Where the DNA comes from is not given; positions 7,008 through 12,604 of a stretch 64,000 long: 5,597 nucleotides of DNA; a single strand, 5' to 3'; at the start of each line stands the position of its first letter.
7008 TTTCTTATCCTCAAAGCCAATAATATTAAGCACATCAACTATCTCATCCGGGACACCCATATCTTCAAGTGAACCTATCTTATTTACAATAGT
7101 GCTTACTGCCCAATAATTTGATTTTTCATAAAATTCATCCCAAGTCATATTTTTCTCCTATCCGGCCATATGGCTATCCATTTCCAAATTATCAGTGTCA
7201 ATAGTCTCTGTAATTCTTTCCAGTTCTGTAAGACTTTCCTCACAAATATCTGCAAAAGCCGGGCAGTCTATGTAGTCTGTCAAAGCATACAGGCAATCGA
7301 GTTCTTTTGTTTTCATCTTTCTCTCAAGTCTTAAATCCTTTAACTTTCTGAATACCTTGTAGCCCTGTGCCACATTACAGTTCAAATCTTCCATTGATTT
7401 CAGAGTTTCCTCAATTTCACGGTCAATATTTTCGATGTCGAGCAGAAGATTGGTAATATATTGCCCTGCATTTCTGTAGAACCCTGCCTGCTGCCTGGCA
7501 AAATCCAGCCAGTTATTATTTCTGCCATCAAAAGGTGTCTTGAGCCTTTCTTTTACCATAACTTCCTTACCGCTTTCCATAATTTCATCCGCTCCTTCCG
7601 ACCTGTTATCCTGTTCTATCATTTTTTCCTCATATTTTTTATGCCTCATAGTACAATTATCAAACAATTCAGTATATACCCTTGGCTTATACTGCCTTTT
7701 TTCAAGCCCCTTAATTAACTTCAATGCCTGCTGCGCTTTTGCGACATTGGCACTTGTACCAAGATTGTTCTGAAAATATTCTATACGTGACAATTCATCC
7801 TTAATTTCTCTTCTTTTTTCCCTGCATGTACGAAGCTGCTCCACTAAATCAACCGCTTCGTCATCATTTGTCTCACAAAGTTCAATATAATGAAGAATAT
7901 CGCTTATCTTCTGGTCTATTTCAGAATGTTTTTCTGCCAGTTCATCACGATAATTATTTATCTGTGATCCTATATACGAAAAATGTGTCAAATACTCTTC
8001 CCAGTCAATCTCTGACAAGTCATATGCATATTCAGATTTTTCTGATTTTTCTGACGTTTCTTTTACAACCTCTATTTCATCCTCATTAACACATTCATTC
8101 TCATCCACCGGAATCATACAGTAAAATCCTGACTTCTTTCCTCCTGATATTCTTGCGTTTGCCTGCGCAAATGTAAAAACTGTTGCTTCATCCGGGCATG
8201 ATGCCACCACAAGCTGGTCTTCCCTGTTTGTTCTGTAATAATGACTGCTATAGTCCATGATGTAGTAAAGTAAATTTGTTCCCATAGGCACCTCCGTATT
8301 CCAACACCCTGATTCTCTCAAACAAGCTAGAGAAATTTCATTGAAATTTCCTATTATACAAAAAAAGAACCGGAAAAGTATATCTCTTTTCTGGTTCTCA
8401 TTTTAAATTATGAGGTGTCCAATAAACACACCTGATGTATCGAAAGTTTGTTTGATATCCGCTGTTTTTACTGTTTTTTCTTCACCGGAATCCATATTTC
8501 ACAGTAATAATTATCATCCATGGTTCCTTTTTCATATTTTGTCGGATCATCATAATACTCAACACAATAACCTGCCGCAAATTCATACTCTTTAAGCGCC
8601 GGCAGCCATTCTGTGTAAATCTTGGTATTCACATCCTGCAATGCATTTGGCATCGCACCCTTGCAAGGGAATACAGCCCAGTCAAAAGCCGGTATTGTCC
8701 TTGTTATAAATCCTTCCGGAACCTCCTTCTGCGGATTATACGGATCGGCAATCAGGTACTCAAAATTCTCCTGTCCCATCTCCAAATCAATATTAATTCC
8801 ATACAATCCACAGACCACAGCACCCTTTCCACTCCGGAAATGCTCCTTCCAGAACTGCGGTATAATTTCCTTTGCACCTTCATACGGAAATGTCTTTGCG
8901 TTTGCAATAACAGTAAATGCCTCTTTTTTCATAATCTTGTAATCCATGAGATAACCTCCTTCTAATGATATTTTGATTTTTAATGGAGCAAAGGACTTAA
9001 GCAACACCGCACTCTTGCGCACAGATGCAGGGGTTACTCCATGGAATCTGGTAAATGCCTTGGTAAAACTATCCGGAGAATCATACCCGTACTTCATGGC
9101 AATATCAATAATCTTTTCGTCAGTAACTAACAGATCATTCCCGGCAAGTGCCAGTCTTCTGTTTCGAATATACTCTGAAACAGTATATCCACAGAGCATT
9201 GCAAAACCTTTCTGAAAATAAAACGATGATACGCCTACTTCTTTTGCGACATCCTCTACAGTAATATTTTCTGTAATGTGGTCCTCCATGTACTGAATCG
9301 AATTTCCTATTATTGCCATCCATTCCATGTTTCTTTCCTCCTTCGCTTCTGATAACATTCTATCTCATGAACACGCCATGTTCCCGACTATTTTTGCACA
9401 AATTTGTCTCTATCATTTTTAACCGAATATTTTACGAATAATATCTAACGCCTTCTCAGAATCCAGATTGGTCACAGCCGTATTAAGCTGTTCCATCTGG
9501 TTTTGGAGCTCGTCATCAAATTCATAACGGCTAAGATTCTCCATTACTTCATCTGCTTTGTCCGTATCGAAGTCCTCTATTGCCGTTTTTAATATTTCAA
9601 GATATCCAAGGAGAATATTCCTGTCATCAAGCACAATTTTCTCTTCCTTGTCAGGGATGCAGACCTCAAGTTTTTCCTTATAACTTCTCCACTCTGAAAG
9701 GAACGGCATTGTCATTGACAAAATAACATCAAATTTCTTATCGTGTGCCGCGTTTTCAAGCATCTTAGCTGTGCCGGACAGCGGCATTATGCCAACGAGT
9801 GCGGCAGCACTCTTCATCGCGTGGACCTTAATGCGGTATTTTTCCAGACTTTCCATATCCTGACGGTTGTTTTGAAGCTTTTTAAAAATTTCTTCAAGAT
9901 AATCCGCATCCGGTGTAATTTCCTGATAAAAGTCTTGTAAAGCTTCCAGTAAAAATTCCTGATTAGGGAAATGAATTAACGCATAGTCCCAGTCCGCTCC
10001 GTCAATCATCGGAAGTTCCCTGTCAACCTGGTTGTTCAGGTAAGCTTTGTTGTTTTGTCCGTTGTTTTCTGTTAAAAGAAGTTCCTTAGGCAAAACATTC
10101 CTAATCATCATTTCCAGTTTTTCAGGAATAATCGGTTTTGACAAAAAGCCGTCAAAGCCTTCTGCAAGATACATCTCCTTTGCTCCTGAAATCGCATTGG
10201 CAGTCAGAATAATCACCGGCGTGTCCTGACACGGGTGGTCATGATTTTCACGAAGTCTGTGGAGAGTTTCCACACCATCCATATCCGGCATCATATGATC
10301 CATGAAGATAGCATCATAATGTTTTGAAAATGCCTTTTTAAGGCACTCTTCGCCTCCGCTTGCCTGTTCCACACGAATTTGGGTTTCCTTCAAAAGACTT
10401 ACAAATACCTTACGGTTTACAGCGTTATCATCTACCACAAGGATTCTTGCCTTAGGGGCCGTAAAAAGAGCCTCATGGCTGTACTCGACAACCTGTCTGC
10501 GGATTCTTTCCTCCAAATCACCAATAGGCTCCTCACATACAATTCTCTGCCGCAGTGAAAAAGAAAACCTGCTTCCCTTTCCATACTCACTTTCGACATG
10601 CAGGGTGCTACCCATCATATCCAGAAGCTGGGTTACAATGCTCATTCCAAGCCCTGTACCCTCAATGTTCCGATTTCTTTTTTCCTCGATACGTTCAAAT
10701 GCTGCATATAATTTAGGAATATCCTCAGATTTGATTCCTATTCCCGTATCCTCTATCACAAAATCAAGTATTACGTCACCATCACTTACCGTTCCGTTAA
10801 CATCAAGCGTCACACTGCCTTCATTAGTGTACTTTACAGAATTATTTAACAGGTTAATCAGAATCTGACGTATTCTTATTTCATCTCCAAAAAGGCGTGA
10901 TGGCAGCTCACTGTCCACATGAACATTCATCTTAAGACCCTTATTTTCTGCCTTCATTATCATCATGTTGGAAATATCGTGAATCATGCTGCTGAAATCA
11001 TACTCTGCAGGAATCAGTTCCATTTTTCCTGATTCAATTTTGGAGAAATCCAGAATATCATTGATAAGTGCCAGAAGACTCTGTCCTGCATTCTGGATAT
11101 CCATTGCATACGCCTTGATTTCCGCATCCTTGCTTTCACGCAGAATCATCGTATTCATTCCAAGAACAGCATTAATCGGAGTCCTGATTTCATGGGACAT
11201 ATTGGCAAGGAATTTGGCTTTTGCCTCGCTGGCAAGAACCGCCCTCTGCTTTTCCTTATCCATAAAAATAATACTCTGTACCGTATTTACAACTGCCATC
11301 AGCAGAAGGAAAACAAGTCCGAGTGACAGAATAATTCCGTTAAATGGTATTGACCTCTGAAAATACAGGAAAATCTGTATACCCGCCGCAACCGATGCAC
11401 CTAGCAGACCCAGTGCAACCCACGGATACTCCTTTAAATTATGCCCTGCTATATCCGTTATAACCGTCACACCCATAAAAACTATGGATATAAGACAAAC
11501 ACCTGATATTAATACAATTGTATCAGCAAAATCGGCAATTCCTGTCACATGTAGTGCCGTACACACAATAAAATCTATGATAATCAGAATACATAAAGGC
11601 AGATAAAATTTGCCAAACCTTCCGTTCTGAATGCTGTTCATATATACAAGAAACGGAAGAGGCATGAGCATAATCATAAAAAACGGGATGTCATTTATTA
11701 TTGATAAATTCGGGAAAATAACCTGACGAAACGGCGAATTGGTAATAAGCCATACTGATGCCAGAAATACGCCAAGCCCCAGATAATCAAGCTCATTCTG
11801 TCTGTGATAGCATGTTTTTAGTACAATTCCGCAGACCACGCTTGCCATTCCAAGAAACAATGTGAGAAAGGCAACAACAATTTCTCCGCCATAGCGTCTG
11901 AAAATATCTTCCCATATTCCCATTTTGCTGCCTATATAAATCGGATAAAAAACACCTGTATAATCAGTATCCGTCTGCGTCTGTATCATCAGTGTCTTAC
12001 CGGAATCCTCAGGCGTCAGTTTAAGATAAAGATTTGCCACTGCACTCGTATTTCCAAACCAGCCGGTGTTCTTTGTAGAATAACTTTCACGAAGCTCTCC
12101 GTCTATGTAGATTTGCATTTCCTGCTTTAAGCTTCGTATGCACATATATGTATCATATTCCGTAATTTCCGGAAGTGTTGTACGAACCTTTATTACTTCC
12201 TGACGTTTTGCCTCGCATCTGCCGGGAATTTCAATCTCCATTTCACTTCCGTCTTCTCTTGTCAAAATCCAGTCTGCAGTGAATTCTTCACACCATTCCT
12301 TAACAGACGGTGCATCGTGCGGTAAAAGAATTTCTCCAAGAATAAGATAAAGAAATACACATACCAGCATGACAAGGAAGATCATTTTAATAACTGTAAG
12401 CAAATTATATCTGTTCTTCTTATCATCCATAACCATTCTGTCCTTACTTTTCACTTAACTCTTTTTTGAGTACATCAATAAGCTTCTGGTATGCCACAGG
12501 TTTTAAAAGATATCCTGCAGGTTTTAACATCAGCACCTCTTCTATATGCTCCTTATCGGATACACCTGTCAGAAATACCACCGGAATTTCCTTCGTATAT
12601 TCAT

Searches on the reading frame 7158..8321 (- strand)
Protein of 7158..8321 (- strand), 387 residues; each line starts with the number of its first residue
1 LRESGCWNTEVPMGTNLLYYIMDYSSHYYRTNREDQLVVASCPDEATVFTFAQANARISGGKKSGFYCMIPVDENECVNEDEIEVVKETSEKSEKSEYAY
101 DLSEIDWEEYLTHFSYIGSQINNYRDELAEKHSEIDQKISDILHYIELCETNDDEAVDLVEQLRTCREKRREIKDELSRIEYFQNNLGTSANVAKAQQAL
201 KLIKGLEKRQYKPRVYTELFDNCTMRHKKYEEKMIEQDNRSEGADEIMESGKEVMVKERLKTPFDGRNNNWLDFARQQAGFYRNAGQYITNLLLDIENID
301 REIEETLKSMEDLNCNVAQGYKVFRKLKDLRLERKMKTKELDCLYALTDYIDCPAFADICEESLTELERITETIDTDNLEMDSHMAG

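Call 37: search_protein_families(library=pfam, proteins=[window:7158-8321:-], max_evalue=0.001)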
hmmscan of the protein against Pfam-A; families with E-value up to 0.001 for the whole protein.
window:7158-8321:- (387 aa): 0 families

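Call 40: search_protein_families(library=pfam, proteins=[window:7158-8321:-], max_evalue=0.01)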
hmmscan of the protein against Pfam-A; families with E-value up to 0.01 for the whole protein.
window:7158-8321:- (387 aa): 1 family
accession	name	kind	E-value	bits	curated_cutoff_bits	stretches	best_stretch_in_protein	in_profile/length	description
PF03015.24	Sterile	-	0.0042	17.6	35.4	0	79-118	47-85/93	Male sterility protein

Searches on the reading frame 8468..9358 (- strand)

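Call 37: search_protein_families(library=pfam, proteins=[window:8468-9358:-], max_evalue=0.001)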
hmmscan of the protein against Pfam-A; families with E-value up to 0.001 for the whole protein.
window:8468-9358:- (296 aa): 4 families
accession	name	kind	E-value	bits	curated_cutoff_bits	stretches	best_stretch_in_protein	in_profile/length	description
PF14526.11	Cass2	-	4e-22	79.5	27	1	141-292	1-150/150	Integron-associated effector binding protein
PF06445.20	GyrI-like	-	1.9e-20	74.2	26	1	138-293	1-155/155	GyrI-like small molecule binding domain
PF12833.13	HTH_18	-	5.9e-20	71.8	33.6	1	38-115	2-79/80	Helix-turn-helix domain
PF00165.29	HTH_AraC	-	1.4e-17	63.8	26.6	2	24-65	1-42/42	Bacterial regulatory helix-turn-helix proteins, AraC family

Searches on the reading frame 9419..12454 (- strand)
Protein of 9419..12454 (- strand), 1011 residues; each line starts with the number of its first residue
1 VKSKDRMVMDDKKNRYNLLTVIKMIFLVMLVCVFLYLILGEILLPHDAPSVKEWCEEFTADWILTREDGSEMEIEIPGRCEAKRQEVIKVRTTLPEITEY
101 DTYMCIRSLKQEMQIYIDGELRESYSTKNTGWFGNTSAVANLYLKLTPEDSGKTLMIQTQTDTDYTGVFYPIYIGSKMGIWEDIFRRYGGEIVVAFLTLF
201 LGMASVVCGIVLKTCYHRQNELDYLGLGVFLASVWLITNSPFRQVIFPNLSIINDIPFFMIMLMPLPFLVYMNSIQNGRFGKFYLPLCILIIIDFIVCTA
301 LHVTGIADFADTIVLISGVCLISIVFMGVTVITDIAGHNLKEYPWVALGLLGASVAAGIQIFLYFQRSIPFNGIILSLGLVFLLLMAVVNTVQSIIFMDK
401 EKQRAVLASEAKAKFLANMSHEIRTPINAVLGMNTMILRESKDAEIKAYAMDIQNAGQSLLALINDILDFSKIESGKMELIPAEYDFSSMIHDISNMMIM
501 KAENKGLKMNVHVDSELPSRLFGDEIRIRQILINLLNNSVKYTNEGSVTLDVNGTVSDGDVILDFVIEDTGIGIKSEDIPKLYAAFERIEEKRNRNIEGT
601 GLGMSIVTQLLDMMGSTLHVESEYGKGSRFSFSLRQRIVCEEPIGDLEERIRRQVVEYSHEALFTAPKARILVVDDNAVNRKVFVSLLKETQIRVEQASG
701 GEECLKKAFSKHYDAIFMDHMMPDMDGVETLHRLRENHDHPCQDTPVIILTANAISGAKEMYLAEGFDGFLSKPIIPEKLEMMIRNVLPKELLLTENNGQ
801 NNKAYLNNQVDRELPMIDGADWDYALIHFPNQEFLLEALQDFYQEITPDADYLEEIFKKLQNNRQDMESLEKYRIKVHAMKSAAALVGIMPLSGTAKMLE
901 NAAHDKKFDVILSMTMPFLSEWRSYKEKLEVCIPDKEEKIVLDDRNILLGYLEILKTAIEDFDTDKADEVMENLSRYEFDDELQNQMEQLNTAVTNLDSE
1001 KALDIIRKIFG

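Call 37: search_protein_families(library=pfam, proteins=[window:9419-12454:-], max_evalue=0.001)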
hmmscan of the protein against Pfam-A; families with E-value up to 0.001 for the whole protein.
window:9419-12454:- (1011 aa): 4 families
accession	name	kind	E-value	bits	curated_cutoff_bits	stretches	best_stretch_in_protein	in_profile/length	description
PF00072.30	Response_reg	-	3.7e-25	88.7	30.2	1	671-784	1-110/111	Response regulator receiver domain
PF02518.31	HATPase_c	-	5.1e-25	88.5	26.4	1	523-636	1-109/111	Histidine kinase-, DNA gyrase B-, and HSP90-like ATPase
PF00512.31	HisKA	-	2.6e-18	66.3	26.9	1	411-476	1-66/66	His Kinase A (phospho-acceptor) domain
PF01627.28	Hpt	-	0.00099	19.7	24.6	0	839-903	3-59/84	Hpt domain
